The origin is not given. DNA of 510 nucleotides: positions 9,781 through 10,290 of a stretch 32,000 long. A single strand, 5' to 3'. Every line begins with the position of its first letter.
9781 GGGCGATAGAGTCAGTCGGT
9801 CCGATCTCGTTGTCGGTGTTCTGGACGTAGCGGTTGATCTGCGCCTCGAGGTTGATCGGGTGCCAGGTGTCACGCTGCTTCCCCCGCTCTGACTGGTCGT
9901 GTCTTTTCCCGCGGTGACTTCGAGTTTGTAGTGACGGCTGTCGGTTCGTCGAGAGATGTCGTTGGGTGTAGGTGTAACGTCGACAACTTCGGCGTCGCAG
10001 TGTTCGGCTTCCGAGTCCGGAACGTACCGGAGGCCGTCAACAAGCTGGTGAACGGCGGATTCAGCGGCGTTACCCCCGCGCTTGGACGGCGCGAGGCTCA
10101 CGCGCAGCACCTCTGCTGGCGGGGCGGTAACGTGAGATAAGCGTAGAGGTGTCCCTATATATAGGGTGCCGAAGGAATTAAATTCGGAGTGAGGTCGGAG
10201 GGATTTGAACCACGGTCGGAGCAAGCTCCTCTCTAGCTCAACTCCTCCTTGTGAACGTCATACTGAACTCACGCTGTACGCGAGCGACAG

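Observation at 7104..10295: Decayed ~3.2-kb integrative element bounded by 84-bp direct repeats in the 3' flank of tRNA-Trp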

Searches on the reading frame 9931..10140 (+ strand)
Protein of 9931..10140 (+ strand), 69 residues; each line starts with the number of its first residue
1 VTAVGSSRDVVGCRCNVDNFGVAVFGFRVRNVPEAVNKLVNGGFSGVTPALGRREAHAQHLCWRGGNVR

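Call 8: search_protein_families(library=pfam, proteins=[window:9931-10140:+], max_evalue=1)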
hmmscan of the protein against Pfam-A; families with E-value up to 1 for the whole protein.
window:9931-10140:+ (69 aa): 1 family
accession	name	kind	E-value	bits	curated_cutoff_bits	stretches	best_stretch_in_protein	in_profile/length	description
PF13669.12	Glyoxalase_4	-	0.19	12.5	27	1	21-57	68-103/109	Glyoxalase/Bleomycin resistance protein/Dioxygenase superfamily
